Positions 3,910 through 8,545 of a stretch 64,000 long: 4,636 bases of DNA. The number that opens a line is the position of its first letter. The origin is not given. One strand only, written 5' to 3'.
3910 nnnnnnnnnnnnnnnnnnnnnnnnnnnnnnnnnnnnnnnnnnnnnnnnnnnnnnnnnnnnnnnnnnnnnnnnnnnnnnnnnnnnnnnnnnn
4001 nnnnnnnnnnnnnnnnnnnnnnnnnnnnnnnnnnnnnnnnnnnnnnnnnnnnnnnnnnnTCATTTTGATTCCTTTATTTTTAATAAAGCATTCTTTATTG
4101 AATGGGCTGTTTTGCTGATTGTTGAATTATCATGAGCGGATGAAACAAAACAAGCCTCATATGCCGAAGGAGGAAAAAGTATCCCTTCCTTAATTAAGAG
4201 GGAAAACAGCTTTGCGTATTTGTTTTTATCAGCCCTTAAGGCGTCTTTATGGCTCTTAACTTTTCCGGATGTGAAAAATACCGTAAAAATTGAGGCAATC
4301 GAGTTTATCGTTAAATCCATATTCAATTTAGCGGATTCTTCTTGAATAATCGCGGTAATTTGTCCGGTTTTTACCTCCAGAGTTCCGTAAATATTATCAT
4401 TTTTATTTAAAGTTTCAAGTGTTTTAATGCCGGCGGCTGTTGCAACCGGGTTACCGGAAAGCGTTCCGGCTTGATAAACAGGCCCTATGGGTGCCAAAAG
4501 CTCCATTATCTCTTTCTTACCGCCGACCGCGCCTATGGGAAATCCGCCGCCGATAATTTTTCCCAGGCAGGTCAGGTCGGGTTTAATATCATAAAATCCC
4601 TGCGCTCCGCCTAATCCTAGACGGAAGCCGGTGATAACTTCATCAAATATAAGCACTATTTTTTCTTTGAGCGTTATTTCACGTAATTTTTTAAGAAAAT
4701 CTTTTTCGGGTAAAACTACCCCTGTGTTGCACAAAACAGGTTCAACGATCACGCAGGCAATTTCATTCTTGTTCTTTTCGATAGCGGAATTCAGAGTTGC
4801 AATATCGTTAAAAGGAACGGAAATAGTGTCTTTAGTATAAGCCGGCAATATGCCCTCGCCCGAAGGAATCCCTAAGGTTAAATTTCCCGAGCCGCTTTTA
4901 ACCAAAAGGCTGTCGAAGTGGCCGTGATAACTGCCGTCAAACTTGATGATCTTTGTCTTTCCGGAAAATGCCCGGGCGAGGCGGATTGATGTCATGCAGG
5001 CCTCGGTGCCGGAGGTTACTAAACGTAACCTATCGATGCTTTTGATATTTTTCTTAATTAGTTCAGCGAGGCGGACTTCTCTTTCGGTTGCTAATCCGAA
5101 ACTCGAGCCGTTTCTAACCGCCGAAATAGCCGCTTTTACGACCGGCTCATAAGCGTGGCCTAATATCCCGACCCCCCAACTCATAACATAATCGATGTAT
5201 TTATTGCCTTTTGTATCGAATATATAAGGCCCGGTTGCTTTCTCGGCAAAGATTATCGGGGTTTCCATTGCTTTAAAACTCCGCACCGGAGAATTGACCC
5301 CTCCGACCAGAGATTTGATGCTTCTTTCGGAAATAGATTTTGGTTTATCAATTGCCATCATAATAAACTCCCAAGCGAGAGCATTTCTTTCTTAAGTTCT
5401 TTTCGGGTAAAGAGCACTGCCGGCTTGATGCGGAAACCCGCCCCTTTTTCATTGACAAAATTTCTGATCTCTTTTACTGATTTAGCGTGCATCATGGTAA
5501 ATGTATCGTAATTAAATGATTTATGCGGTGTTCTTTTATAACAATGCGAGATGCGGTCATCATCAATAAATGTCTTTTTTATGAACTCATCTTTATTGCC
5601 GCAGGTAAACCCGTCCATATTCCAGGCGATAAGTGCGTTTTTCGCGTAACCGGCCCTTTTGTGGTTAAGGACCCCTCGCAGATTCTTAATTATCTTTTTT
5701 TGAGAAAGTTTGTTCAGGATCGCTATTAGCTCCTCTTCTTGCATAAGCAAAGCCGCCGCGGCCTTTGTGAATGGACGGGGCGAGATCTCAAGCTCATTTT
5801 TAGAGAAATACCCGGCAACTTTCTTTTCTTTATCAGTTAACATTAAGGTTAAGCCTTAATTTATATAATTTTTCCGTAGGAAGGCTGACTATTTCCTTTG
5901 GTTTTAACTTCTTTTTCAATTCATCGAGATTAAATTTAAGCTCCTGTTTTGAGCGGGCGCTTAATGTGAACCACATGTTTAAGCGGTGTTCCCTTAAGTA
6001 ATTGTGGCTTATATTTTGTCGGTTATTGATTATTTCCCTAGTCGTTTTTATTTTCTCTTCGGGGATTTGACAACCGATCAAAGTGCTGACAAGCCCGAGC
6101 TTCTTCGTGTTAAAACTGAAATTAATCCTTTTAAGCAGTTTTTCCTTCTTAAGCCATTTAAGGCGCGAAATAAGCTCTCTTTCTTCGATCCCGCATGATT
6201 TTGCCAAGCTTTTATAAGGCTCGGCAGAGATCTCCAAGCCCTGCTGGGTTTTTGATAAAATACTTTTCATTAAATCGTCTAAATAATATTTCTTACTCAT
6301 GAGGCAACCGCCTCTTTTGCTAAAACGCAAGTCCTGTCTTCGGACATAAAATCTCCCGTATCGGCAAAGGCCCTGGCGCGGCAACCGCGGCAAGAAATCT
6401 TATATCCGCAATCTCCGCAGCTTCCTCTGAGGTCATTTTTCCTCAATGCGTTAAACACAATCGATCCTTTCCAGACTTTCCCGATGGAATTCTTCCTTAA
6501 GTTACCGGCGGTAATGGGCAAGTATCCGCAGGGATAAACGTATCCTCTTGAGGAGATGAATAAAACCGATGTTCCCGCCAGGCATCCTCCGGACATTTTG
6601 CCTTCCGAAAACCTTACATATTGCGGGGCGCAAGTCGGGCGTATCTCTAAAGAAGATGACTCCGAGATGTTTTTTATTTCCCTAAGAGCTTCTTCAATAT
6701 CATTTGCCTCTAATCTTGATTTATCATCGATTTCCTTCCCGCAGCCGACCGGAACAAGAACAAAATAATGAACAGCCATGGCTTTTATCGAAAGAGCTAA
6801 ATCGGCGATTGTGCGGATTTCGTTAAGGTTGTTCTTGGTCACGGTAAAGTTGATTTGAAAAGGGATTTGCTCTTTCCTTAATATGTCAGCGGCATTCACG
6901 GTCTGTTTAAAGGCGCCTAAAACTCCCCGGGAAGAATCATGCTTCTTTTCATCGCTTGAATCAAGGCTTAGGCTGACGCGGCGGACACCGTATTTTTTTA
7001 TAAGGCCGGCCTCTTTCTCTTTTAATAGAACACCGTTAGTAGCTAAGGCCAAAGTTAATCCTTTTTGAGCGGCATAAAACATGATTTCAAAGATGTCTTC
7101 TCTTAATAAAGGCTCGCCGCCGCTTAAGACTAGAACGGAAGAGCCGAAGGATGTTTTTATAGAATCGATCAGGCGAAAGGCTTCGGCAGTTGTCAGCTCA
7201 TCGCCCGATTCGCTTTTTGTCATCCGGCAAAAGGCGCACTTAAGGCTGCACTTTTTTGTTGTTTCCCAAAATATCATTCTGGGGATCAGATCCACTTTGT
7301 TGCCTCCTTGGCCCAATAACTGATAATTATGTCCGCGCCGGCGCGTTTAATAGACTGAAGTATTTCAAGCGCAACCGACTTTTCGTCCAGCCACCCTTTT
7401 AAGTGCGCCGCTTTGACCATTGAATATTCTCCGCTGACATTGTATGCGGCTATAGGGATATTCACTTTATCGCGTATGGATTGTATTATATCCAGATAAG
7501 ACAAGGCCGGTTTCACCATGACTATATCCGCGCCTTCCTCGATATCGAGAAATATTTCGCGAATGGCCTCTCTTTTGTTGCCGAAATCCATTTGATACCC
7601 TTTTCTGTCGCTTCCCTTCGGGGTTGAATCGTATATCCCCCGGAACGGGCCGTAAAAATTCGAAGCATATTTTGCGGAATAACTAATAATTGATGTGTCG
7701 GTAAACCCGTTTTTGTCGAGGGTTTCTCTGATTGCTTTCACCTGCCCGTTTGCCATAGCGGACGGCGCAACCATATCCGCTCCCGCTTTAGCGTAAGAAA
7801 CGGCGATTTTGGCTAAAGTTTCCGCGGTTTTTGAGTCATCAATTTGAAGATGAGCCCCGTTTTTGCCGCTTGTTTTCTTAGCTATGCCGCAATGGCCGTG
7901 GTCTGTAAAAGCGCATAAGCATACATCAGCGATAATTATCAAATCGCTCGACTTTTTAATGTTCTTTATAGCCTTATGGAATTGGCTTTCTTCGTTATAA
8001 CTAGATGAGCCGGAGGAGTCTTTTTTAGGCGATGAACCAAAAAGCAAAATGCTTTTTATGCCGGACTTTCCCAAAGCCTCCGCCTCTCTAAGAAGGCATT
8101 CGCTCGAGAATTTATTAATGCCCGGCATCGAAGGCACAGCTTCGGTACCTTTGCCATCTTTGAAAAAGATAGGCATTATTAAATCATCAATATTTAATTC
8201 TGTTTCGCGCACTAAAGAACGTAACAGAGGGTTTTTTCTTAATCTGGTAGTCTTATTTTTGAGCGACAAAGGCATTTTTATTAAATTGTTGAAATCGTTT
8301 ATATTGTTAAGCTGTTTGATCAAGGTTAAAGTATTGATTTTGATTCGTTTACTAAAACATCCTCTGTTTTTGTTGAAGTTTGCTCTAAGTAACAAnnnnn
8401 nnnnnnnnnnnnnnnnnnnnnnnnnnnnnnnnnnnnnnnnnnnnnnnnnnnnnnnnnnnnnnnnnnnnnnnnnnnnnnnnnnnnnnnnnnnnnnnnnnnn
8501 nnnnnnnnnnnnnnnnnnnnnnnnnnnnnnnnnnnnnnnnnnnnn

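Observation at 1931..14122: Complete siroheme-dependent (ahb) heme pathway in one overlapping operon that runs from the magnetochrome genes into two CDF transporters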

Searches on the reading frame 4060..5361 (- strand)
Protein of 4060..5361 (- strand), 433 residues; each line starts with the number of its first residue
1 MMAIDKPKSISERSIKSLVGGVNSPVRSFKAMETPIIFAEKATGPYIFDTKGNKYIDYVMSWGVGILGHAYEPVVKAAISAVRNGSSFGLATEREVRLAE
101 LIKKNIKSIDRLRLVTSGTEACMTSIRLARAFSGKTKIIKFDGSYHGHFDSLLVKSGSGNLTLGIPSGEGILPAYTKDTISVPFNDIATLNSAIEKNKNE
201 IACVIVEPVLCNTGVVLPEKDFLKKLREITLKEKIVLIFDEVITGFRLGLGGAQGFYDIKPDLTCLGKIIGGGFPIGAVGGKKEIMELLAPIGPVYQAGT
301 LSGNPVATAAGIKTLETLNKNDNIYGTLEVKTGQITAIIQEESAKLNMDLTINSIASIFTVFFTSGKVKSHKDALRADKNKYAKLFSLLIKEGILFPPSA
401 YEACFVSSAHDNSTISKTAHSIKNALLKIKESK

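Call 4: search_protein_families(library=pfam, proteins=[window:4060-5361:-])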
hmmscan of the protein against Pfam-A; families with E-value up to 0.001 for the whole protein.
window:4060-5361:- (433 aa): 2 families
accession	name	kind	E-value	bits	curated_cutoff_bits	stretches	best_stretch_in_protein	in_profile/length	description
PF00202.27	Aminotran_3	-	3.4e-63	214.2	30.5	1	35-323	9-311/403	Aminotransferase class-III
PF00155.27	Aminotran_1_2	-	0.00022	21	19.7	1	184-317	127-268/361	Aminotransferase class I and II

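Call 40: search_protein_families(library=ncbifam, proteins=[window:4060-5361:-], max_evalue=0.001)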
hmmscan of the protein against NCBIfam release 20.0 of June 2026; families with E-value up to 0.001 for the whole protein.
window:4060-5361:- (433 aa): 69 families (the best 25 are shown)
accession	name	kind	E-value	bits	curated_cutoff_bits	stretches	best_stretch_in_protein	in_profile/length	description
NF000818.0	PRK00062.1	subfamily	1.5e-169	564.3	398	1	5-429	4-427/429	glutamate-1-semialdehyde 2,1-aminomutase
TIGR00713.1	hemL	equivalog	2.5e-159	530.5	527.3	1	12-426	7-420/423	glutamate-1-semialdehyde 2,1-aminomutase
NF009055.0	PRK12389.1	equivalog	1.2e-141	472.3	637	1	5-430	4-429/431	glutamate-1-semialdehyde 2,1-aminomutase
NF041362.1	GntE_guanitoxin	equivalog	7.5e-100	334.4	525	1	4-418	5-425/426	guanitoxin biosynthesis PLP-dependent transaminase GntE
NF001864.0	PRK00615.1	equivalog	3.8e-97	325.6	706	1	4-431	4-431/433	glutamate-1-semialdehyde aminotransferase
NF004856.0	PRK06209.1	equivalog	5.3e-62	209.8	486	1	38-426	43-413/450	glutamate-1-semialdehyde 2,1-aminomutase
NF005453.0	PRK07046.1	subfamily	4e-54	183.9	425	1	8-429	29-451/453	transaminase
TIGR00707.1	argD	subfamily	3.5e-49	167.6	410.05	1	35-344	9-311/381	acetylornithine/succinylornithine family transaminase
NF005993.0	PRK08117.1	subfamily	1.1e-45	156.1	574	2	195-329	202-333/433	aspartate aminotransferase family protein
NF002874.0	PRK03244.1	equivalog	2.8e-44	151.5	457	1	31-341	21-321/399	acetylornithine transaminase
NF049976.1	AmadipTransam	equivalog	7.6e-43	147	650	1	39-399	18-381/416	2-aminoadipate transaminase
NF045491.1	LysJ_Sulfobales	equivalog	2.8e-42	145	700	1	41-344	16-308/386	[LysW]-aminoadipate semialdehyde/glutamate semialdehyde transaminase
NF004426.0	PRK05769.1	equivalog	1e-41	143.1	552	2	198-327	219-343/441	acetyl ornithine aminotransferase family protein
NF002985.0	PRK03715.1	equivalog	1.8e-40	138.8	568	1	34-344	17-319/395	acetylornithine transaminase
NF002797.0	PRK02936.1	equivalog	2.1e-39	135.4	496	1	38-346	14-310/385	acetylornithine transaminase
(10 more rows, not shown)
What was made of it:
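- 4060..5361 (-): hemL, glutamate-1-semialdehyde aminomutase; last gene of the hem block. TIGR00713 530.5 bits, above the cutoff of 527.3 (call 40).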

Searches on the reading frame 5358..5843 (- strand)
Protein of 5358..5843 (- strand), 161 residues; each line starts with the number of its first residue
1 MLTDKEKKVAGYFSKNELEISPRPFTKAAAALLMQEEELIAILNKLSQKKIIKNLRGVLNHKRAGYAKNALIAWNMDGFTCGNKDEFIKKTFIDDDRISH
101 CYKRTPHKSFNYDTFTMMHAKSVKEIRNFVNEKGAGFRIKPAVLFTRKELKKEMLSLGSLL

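Call 3: search_protein_families(library=pfam, proteins=[window:5358-5843:-])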
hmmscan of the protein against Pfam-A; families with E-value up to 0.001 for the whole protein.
window:5358-5843:- (161 aa): 2 families
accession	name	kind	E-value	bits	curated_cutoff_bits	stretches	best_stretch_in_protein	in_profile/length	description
PF17805.7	AsnC_trans_reg2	-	2.3e-14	53.7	27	1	63-151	1-86/86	AsnC-like ligand binding domain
PF22451.2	NirdL-like_HTH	-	2.1e-06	27.7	27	1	20-52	14-46/47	Siroheme decarboxylase NirDL-like HTH domain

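Call 5: search_protein_families(library=ncbifam, proteins=[window:5358-5843:-], max_evalue=0.00001)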
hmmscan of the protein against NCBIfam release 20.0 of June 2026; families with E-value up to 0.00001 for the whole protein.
window:5358-5843:- (161 aa): 2 families
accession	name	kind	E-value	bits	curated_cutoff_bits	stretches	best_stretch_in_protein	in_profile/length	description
NF040707.3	Siroheme_Dcarb_AhbB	equivalog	1e-28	99.9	125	1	16-155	7-144/146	siroheme decarboxylase subunit beta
NF040708.3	Siroheme_Dcarb_AhbA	equivalog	1e-10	41.5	140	1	16-121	10-107/144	siroheme decarboxylase subunit alpha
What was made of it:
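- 5358..5843 (-): AhbB-like siroheme decarboxylase subunit. Pfam PF17805 + PF22451 above cutoffs (calls 3, 5).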

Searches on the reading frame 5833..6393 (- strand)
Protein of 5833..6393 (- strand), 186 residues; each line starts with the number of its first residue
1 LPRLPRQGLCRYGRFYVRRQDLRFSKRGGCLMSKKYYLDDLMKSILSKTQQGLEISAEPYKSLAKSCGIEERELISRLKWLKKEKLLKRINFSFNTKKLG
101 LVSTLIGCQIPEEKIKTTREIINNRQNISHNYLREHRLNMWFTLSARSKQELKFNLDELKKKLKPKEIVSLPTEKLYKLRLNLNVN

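Call 3: search_protein_families(library=pfam, proteins=[window:5833-6393:-])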
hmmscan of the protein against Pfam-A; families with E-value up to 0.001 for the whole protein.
window:5833-6393:- (186 aa): 2 families
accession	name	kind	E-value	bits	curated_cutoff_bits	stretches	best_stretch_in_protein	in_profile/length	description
PF17805.7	AsnC_trans_reg2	-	8.3e-19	68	27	1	98-178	1-86/86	AsnC-like ligand binding domain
PF22451.2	NirdL-like_HTH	-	2.2e-10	40.4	27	1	43-86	2-45/47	Siroheme decarboxylase NirDL-like HTH domain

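Call 5: search_protein_families(library=ncbifam, proteins=[window:5833-6393:-], max_evalue=0.00001)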
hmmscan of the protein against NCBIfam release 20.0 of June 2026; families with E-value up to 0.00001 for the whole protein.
window:5833-6393:- (186 aa): 2 families
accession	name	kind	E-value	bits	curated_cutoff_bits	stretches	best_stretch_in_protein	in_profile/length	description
NF040708.3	Siroheme_Dcarb_AhbA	equivalog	1.6e-40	138.2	140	1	43-185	2-144/144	siroheme decarboxylase subunit alpha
NF040707.3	Siroheme_Dcarb_AhbB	equivalog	4.8e-18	65.3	125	1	45-178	1-140/146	siroheme decarboxylase subunit beta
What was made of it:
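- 5833..6300 (-): AhbA-like siroheme decarboxylase subunit. NF040708 138.2 bits (cutoff 140) (call 5).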

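Call 46: search_solved_structures(query=window:5833-6300:-, max_evalue=0.001)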
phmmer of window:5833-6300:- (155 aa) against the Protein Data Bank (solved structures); distinct sequences matched with E-value up to 0.001: 3.
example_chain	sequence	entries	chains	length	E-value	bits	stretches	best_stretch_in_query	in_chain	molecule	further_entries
4czd_A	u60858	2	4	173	2.1e-28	102.3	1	7-153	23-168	PUTATIVE TRANSCRIPTIONAL REGULATOR, ASNC FAMILY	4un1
4ch7_A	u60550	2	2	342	2.4e-25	92.3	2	13-152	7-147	NIRD-LIKE PROTEIN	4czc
4czd_B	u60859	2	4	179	0.0007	22.8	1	12-140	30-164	PUTATIVE TRANSCRIPTIONAL REGULATOR, ASNC FAMILY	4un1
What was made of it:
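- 5833..6300 (-): PDB 4CZD_A E 2e-28 (call 46).
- On Ahb (siroheme-dependent) heme b pathway: PDB 4CZD_A matches at E 2e-28 (call 46).
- The AhbA-like protein also matches the NirD-like protein 4CH7 (E 2e-25, call 46).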

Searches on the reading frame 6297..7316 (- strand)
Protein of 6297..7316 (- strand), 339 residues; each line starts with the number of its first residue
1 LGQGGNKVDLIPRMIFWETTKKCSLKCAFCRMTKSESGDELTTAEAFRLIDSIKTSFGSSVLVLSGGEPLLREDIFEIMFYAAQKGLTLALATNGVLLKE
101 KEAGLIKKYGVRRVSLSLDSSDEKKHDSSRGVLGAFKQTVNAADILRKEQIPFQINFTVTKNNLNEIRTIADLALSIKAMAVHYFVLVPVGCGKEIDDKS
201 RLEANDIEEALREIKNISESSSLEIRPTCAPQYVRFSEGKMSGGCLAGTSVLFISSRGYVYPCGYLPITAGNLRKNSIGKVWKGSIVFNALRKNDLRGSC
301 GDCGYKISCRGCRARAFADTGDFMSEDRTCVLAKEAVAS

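Call 3: search_protein_families(library=pfam, proteins=[window:6297-7316:-])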
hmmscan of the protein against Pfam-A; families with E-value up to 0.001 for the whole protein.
window:6297-7316:- (339 aa): 3 families
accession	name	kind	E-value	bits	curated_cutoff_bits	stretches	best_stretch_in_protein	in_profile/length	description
PF04055.27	Radical_SAM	-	4.4e-26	92.5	29.5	1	18-173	2-165/166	Radical SAM superfamily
PF13186.11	SPASM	-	1.8e-10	41.4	21.5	1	245-303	1-66/67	Iron-sulfur cluster-binding domain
PF13353.11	Fer4_12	-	0.00021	22.1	22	1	20-102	12-98/137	4Fe-4S single cluster domain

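Call 5: search_protein_families(library=ncbifam, proteins=[window:6297-7316:-], max_evalue=0.00001)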
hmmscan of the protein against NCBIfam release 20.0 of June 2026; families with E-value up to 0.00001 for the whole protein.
window:6297-7316:- (339 aa): 65 families (the best 25 are shown)
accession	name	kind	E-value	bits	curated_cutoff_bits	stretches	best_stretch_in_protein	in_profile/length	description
TIGR04545.1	rSAM_ahbD_hemeb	equivalog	3.4e-95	319.3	500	1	14-331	1-336/339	heme b synthase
TIGR04055.1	rSAM_NirJ2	equivalog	1.4e-91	307.4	500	1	14-332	1-324/326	putative heme d1 biosynthesis radical SAM protein NirJ2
TIGR04053.2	TIGR04053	equivalog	3e-80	270.2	395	2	11-237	6-233/366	TIGR04053 family radical SAM/SPASM domain-containing protein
TIGR04051.1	rSAM_NirJ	equivalog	3.1e-45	154.7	515.45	2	14-176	3-165/354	heme d1 biosynthesis radical SAM protein NirJ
TIGR04054.1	rSAM_NirJ1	equivalog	4.3e-45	154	650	2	14-198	37-221/387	putative heme d1 biosynthesis radical SAM protein NirJ1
TIGR04303.1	GeoRSP_rSAM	equivalog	1.5e-43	149.6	400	1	12-330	4-324/325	GeoRSP system radical SAM/SPASM protein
TIGR04546.1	rSAM_ahbC_deAc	equivalog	2.4e-42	145.1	650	1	14-198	40-224/390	12,18-didecarboxysiroheme deacetylase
TIGR04347.1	pseudo_SAM_Halo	equivalog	2.7e-42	145.4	525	2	14-218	39-242/390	TIGR04347 family pseudo-SAM/SPASM protein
NF045574.1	sacti_mat_StsB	exception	4.2e-40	138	625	1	14-331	97-415/466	StsB family radical SAM/SPASM domain sactipeptide maturase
TIGR02109.1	PQQ_syn_pqqE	equivalog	8.9e-40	136.7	381.35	1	11-333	5-333/358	pyrroloquinoline quinone biosynthesis protein PqqE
NF050035.1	rSAM_WgK_link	exception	4.3e-37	127.9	650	2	12-194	8-191/367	radical SAM/SPASM peptide maturase WgkB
TIGR03962.1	mycofact_rSAM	equivalog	4.5e-37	128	265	1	12-336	11-337/339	mycofactocin radical SAM maturase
TIGR04133.1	rSAM_w_lipo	hypoth_equivalog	1.6e-32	112.8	425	1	13-322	24-340/350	TIGR04133 family radical SAM/SPASM protein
TIGR04251.1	SCM_rSAM_ScmF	equivalog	1e-31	110.6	400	1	14-335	5-344/353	SynChlorMet cassette radical SAM/SPASM protein ScmF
TIGR04250.1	SCM_rSAM_ScmE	equivalog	3.5e-28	98.5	400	1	12-322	2-337/358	SynChlorMet cassette radical SAM/SPASM protein ScmE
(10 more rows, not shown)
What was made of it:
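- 6297..7295 (-): AhbD-like radical SAM/SPASM enzyme (heme b synthase type). The best NCBIfam hit is AhbD at 319 bits, then NirJ2 at 307; both are below the cutoff of 500 (call 5).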

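Call 45: search_solved_structures(query=window:6297-7295:-, max_evalue=1e-10)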
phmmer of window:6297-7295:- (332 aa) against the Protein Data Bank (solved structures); distinct sequences matched with E-value up to 1e-10: 2.
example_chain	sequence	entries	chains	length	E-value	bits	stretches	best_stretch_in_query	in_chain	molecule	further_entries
6c8v_A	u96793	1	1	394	3e-20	76.4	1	1-326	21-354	Coenzyme PQQ synthesis protein E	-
6efn_A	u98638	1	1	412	1e-15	61.5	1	9-274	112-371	Sporulation killing factor maturation protein SkfB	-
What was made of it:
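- On Ahb (siroheme-dependent) heme b pathway: No solved AhbD was found by sequence (call 45).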

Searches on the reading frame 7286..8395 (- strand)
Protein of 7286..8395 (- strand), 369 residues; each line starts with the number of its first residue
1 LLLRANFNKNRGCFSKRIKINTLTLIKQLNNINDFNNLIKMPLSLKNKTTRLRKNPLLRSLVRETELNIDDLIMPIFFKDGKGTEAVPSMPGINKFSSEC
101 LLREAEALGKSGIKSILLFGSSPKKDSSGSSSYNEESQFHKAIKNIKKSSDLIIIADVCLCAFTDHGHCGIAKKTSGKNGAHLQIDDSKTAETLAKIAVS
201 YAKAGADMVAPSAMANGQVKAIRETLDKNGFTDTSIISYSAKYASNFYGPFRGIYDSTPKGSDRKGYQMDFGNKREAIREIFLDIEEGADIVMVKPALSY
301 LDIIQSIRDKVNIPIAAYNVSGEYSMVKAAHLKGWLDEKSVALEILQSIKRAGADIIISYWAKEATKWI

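Call 3: search_protein_families(library=pfam, proteins=[window:7286-8395:-])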
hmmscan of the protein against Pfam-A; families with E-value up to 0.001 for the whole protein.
window:7286-8395:- (369 aa): 1 family
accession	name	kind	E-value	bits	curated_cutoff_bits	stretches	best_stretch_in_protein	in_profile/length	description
PF00490.27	ALAD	-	1.8e-130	435.2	24.6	1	48-368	3-317/317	Delta-aminolevulinic acid dehydratase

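Call 5: search_protein_families(library=ncbifam, proteins=[window:7286-8395:-], max_evalue=0.00001)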
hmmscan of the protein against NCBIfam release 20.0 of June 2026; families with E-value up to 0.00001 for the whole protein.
window:7286-8395:- (369 aa): 2 families
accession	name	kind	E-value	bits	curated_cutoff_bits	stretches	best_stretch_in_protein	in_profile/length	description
NF006762.1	PRK09283.1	equivalog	1.7e-130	435.1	297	1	46-369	5-324/327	porphobilinogen synthase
NF009923.0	PRK13384.1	equivalog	6.8e-109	364.3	507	1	45-368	7-323/327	porphobilinogen synthase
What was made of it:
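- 7286..8275 (-): hemB, porphobilinogen synthase. NF006762 435 bits, above the cutoff of 297 (call 5).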
